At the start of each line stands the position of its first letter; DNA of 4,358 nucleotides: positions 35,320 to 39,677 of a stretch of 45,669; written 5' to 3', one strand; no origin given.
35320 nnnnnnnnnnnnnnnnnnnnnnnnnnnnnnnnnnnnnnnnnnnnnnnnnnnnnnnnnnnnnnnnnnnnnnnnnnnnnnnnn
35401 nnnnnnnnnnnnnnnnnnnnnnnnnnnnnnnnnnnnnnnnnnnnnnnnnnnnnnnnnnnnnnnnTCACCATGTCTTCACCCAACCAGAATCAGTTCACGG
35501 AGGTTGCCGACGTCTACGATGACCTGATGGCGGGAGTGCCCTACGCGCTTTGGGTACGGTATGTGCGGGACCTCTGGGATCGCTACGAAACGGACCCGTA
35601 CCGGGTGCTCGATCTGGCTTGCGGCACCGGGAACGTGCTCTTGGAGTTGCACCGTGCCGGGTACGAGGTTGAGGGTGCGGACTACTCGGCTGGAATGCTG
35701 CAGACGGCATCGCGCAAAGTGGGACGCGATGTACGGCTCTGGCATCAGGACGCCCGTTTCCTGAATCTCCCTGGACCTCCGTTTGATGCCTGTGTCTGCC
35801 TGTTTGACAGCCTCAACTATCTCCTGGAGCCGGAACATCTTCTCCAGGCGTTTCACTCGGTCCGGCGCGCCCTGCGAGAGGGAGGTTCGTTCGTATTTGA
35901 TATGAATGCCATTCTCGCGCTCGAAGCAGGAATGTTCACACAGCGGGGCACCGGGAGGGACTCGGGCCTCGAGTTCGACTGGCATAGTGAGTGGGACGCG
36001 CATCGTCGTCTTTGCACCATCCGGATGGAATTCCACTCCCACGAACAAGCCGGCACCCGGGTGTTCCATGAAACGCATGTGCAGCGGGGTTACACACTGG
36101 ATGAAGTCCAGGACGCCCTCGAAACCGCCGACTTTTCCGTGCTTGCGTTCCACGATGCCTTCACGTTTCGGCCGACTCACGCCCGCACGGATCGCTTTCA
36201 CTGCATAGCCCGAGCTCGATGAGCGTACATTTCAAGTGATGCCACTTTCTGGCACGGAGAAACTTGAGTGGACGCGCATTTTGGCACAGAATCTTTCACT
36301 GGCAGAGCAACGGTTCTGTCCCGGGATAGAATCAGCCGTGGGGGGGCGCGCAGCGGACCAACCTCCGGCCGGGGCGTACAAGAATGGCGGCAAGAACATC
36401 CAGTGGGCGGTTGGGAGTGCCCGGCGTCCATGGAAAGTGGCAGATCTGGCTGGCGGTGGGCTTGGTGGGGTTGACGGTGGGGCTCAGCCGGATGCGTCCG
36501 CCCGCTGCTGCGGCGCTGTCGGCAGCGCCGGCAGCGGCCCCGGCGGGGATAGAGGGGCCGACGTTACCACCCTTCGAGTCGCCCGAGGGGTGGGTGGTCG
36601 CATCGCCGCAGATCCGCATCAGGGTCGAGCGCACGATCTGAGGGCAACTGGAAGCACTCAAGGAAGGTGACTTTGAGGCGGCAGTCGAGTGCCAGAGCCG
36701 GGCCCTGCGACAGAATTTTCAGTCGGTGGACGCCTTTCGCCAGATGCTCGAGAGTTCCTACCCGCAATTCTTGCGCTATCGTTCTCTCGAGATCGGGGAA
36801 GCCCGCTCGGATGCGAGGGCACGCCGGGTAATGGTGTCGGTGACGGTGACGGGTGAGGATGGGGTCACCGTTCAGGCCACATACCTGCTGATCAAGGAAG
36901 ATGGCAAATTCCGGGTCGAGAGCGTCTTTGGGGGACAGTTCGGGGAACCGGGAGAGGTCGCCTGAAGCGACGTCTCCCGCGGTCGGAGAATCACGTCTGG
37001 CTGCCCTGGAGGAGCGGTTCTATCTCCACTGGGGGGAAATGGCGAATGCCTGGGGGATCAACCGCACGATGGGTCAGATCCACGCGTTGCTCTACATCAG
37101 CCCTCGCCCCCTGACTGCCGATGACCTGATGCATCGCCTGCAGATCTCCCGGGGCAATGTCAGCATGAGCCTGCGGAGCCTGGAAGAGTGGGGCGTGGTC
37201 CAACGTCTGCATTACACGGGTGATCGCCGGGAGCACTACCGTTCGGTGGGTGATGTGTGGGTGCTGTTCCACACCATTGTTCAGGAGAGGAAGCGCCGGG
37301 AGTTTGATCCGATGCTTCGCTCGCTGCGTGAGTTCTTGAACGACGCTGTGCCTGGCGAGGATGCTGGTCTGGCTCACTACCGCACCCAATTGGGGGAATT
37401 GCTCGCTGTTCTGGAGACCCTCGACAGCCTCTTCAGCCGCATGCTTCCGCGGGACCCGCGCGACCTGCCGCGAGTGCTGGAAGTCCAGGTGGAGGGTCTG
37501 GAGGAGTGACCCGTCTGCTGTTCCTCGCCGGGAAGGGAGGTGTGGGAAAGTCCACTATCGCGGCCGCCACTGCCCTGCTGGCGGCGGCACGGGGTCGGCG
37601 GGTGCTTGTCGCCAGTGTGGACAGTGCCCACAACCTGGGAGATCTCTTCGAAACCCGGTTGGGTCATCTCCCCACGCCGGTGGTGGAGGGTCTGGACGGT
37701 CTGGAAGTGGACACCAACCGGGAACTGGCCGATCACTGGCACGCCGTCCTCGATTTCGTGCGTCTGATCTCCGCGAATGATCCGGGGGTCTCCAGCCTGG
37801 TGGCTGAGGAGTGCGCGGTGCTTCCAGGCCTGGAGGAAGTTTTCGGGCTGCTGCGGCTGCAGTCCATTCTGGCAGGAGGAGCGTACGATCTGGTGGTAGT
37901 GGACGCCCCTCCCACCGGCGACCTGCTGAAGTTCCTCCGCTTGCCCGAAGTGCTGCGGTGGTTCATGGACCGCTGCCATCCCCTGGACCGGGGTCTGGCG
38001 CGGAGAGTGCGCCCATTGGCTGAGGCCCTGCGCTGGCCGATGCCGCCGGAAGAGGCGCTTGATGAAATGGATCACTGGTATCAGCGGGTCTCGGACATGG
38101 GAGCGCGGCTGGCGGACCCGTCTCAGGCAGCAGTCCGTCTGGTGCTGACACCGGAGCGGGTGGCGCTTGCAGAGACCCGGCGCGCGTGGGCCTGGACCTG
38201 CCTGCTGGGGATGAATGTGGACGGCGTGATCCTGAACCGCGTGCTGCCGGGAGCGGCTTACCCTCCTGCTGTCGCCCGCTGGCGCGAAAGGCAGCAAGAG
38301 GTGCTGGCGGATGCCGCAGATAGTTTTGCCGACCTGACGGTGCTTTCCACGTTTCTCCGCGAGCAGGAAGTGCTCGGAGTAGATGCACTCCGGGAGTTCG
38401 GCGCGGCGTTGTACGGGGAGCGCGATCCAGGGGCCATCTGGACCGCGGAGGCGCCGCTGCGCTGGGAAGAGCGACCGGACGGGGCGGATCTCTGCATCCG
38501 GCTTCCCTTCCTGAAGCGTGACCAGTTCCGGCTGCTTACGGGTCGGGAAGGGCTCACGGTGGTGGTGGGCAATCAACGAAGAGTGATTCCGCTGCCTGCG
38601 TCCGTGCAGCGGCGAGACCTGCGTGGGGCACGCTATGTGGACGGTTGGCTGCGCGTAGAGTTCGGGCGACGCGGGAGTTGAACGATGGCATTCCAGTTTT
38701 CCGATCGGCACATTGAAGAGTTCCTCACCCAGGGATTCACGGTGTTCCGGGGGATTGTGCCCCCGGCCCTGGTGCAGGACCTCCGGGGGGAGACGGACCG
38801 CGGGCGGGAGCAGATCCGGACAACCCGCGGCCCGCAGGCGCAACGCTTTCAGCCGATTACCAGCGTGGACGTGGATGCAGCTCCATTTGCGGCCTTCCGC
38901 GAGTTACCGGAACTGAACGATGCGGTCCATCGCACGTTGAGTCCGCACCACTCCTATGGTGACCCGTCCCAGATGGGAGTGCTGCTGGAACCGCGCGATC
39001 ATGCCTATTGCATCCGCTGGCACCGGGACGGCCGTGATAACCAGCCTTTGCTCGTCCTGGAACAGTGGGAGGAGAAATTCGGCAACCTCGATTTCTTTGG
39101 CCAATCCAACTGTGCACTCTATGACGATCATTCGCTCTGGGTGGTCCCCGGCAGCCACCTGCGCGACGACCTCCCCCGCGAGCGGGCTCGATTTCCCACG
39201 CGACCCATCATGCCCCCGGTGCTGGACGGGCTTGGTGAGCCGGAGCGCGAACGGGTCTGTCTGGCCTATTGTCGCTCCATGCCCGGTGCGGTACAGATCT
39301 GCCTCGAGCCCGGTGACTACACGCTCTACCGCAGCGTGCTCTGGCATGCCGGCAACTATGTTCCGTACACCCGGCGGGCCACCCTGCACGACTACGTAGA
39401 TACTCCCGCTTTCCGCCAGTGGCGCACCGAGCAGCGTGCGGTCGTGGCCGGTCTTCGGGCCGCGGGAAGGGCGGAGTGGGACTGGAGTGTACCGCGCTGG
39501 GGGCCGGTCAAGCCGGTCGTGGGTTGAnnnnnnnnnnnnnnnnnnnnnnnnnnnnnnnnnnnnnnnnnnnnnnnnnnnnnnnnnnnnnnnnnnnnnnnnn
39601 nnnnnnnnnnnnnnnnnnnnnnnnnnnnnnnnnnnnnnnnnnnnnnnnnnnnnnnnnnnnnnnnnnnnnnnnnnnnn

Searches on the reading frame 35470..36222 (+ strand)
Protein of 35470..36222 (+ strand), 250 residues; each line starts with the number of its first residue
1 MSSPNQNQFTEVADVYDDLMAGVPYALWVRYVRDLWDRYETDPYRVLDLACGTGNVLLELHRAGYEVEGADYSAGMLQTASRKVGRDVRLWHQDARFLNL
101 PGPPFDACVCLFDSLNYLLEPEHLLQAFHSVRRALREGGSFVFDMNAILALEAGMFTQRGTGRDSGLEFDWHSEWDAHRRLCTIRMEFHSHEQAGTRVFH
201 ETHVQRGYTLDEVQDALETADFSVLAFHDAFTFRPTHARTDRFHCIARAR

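Call 29: search_protein_families(library=pfam, proteins=[window:35470-36222:+], max_evalue=0.001)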
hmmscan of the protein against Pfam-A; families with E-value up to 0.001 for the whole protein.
window:35470-36222:+ (250 aa): 6 families
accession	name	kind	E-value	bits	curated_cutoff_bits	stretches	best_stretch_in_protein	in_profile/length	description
PF13649.12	Methyltransf_25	-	4.1e-19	69.5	27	1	46-139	1-97/97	Methyltransferase domain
PF08241.18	Methyltransf_11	-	1.5e-13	51.6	21.2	1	47-143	1-95/95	Methyltransferase domain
PF13489.12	Methyltransf_23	-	9.5e-11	42.1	27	1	32-224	13-161/164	Methyltransferase domain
PF08242.18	Methyltransf_12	-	3.6e-10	40.9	30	1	47-140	1-97/98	Methyltransferase domain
PF01209.24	Ubie_methyltran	-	9.6e-07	28.8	20.1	1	9-142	13-150/233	ubiE/COQ5 methyltransferase family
PF13847.12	Methyltransf_31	-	1.3e-06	28.6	27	1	44-144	5-110/145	Methyltransferase domain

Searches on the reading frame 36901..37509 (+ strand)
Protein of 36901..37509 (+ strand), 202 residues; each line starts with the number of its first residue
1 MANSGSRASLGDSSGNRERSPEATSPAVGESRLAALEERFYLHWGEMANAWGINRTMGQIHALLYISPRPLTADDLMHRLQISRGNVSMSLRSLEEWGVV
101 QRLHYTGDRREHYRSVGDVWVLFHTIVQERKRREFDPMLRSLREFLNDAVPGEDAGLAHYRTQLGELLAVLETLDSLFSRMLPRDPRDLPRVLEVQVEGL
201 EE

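Call 29: search_protein_families(library=pfam, proteins=[window:36901-37509:+], max_evalue=0.001)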
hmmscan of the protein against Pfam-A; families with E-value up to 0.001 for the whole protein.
window:36901-37509:+ (202 aa): 7 families
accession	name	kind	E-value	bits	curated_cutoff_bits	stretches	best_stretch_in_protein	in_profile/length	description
PF12802.13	MarR_2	-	1.5e-09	38.3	27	1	52-110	2-60/61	MarR family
PF01047.28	MarR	-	2.5e-06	27.7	24.6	1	56-111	2-58/59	MarR family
PF01022.26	HTH_5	-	3.4e-06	27.3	22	1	63-101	8-46/47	Bacterial regulatory protein, arsR family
PF13463.12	HTH_27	-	0.00011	22.9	22.2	1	68-112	16-61/68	Winged helix DNA-binding domain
PF01978.25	TrmB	-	0.00012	22.3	25.6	1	67-104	19-56/68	Sugar-specific transcriptional regulator TrmB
PF09339.16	HTH_IclR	-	0.00017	21.7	22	1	67-102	15-50/52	IclR helix-turn-helix domain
PF08279.18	HTH_11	-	0.00067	19.9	25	0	59-99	4-44/55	HTH domain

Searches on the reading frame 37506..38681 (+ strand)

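Call 29: search_protein_families(library=pfam, proteins=[window:37506-38681:+], max_evalue=0.001)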
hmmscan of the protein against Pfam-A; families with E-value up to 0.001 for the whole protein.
window:37506-38681:+ (391 aa): 6 families
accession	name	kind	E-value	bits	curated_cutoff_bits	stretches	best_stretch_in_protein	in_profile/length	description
PF02374.21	ArsA_ATPase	-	2e-68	231.3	24.3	1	2-303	1-304/305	Anion-transporting ATPase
PF17886.7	ArsA_HSP20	-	8.8e-17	60.9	22.5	1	325-386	2-63/63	HSP20-like domain found in ArsA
PF01656.29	CbiA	-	3.9e-08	33.7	25.4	1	6-199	3-54/125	CobQ/CobB/MinD/ParA nucleotide binding domain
PF10609.15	ParA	-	5.4e-07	29.7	27.1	1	5-39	7-41/246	NUBPL iron-transfer P-loop NTPase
PF13614.12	AAA_31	-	8.3e-07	29.6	27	1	7-142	7-133/177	AAA domain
PF13191.12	AAA_16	-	0.00077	20.4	32.6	0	3-117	25-104/167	AAA ATPase domain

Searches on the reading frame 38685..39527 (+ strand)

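Call 29: search_protein_families(library=pfam, proteins=[window:38685-39527:+], max_evalue=0.001)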
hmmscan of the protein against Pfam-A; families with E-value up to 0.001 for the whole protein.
window:38685-39527:+ (280 aa): 1 family
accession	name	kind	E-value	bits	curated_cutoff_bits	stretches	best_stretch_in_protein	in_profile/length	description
PF05721.19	PhyH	-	4.4e-06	27.6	22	1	15-223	3-202/213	Phytanoyl-CoA dioxygenase (PhyH)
